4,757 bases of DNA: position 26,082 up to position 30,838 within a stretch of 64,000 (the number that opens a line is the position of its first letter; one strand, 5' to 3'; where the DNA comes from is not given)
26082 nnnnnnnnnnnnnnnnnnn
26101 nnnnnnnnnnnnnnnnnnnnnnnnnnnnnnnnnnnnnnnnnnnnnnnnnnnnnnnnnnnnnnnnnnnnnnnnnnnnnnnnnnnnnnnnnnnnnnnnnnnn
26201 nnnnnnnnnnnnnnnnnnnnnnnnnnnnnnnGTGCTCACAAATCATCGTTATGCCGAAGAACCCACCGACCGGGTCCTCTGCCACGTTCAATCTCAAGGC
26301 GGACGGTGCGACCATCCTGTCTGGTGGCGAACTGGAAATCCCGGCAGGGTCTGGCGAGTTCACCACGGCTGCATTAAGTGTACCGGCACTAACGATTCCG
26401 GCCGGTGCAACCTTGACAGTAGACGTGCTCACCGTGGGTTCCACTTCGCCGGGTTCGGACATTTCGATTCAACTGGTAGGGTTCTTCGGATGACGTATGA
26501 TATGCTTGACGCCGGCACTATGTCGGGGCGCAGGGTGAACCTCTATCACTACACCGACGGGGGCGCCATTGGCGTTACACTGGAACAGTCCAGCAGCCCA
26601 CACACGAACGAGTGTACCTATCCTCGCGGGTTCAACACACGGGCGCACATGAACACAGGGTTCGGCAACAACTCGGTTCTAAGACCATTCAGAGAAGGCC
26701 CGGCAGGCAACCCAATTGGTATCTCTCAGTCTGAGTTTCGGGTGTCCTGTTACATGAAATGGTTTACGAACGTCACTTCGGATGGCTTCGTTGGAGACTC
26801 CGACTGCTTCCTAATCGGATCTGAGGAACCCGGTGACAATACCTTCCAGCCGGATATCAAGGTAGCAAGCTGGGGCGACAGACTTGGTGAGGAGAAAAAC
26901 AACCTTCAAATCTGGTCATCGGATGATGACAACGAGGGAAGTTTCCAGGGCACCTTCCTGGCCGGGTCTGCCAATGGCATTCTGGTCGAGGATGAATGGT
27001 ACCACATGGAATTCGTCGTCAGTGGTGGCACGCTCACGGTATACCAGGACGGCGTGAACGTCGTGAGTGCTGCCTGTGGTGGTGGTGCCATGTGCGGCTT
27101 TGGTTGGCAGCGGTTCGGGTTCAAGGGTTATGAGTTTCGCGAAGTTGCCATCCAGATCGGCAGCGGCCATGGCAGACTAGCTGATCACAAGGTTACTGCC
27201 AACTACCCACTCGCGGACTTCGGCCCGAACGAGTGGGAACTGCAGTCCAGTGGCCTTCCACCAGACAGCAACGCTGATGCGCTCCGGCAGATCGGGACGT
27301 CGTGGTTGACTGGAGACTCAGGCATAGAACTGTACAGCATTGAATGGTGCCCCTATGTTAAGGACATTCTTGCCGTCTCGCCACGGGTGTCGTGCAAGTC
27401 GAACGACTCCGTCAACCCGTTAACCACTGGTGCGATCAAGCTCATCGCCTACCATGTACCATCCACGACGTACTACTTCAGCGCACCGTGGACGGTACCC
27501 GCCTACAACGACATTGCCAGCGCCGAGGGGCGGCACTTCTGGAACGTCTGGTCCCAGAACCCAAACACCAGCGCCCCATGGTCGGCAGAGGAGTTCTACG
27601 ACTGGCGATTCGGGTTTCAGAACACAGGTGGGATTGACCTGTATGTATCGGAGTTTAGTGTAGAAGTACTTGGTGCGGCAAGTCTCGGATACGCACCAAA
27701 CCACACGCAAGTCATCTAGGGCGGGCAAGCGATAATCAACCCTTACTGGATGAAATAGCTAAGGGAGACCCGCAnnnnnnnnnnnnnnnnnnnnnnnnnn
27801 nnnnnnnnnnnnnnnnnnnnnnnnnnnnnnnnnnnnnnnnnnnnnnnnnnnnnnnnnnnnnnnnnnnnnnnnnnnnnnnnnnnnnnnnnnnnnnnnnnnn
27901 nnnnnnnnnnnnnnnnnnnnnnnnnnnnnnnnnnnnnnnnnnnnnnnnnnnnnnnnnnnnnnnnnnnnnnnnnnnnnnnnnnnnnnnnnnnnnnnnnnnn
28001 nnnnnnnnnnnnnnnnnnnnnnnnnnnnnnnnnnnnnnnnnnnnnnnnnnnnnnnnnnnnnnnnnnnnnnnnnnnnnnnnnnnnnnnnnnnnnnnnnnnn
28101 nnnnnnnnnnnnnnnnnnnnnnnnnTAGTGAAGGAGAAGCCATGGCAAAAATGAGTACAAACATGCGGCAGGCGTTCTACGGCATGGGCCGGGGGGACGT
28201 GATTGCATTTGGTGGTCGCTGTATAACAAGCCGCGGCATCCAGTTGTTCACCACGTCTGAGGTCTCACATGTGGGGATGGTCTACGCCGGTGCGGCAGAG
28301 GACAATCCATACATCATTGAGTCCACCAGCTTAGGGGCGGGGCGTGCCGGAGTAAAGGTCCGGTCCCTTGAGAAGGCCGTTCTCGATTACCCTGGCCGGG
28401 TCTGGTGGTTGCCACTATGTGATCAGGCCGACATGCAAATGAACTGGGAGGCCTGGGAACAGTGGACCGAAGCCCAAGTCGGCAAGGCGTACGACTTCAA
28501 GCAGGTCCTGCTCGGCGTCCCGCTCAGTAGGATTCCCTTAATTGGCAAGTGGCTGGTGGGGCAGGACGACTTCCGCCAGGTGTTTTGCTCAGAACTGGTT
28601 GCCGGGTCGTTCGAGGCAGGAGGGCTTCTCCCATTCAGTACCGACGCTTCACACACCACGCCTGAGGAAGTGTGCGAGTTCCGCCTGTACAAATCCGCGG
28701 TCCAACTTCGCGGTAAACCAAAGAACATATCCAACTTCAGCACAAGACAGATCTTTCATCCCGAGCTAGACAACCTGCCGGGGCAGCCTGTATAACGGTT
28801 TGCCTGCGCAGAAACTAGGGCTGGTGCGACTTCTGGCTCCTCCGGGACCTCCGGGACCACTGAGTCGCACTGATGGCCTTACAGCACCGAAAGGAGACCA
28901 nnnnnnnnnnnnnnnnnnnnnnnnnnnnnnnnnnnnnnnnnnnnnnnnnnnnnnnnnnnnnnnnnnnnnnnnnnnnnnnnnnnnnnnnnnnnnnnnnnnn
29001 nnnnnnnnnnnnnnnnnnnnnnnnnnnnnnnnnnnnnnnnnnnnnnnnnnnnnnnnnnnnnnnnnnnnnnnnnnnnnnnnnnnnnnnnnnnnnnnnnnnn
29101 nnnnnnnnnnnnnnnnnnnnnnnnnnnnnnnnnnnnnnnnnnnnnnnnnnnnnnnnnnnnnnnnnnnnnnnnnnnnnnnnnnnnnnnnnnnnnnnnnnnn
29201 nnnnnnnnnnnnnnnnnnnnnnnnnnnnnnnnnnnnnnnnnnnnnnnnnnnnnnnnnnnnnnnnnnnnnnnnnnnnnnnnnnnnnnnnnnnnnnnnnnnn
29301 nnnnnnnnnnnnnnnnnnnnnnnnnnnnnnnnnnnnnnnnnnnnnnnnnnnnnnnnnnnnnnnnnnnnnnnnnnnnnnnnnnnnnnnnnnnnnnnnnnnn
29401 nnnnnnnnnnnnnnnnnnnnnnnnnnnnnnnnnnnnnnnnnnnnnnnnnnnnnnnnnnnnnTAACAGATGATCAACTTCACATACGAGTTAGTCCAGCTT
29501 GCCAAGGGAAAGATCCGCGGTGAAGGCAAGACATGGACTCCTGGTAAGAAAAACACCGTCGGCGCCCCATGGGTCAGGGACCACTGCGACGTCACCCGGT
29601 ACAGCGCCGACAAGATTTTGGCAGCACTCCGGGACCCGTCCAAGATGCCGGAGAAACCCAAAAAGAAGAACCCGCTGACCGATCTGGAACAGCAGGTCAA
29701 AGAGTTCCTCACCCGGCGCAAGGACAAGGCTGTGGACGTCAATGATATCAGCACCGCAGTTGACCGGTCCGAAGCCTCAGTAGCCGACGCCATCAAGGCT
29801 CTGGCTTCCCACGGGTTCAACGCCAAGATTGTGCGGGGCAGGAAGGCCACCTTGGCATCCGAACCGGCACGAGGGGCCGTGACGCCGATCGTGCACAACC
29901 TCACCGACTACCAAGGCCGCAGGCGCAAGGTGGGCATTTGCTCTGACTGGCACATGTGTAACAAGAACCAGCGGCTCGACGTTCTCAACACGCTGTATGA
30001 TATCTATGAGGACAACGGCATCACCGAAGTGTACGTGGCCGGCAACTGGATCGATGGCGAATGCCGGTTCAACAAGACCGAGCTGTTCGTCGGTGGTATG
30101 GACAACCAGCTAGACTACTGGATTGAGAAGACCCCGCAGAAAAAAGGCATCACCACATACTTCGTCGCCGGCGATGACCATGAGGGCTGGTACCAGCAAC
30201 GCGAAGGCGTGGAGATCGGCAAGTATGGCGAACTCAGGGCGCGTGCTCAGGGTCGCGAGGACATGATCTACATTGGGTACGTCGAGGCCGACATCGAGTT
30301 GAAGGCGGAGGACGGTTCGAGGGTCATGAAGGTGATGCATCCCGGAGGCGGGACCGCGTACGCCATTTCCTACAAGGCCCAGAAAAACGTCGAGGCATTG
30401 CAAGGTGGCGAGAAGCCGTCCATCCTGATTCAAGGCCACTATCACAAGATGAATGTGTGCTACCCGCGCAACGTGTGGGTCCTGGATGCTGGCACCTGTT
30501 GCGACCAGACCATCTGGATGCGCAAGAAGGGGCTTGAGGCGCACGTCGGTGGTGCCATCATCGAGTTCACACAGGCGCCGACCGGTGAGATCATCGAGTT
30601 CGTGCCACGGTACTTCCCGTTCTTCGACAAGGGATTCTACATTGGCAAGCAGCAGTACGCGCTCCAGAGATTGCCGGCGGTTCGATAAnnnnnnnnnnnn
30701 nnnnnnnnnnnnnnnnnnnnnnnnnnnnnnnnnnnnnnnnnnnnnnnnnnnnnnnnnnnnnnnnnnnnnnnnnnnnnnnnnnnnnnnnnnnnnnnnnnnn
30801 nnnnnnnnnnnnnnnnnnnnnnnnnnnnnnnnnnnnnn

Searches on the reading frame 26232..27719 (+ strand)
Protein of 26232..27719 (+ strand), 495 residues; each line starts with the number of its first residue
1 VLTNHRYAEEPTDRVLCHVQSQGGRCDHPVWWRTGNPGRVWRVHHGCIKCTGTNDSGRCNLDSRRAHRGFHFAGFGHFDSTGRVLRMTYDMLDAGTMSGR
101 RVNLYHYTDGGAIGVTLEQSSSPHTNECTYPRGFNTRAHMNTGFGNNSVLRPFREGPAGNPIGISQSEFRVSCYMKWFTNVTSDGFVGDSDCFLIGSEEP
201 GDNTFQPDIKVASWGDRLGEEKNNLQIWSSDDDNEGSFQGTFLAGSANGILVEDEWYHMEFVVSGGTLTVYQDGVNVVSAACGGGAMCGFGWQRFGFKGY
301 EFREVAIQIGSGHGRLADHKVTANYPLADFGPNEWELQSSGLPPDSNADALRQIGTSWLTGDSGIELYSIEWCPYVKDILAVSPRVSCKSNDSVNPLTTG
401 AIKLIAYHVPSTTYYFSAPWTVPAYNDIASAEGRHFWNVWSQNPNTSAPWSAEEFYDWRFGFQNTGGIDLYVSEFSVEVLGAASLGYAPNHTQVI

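Call 20: search_protein_families(library=pfam, proteins=[window:26232-27719:+], max_evalue=0.001)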
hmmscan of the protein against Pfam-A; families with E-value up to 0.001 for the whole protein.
window:26232-27719:+ (495 aa): 1 family
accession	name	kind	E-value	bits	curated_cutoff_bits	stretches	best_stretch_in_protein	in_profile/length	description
PF13385.13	Laminin_G_3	-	6.9e-05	23.5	27.6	1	214-284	46-109/151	Concanavalin A-like lectin/glucanases superfamily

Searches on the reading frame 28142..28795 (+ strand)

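Call 20: search_protein_families(library=pfam, proteins=[window:28142-28795:+], max_evalue=0.001)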
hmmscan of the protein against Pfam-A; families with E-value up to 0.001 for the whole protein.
window:28142-28795:+ (217 aa): 1 family
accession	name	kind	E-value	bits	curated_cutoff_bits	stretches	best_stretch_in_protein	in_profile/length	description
PF05708.18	Peptidase_C92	-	9.1e-05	23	27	0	30-120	14-99/166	Permuted papain-like amidase enzyme, YaeF/YiiX, C92 family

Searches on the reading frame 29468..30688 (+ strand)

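Call 20: search_protein_families(library=pfam, proteins=[window:29468-30688:+], max_evalue=0.001)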
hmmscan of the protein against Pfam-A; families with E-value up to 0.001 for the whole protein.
window:29468-30688:+ (406 aa): 1 family
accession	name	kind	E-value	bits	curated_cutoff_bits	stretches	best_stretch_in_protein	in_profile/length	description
PF12850.12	Metallophos_2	-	7.9e-05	23.2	27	0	154-347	2-138/154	Calcineurin-like phosphoesterase superfamily domain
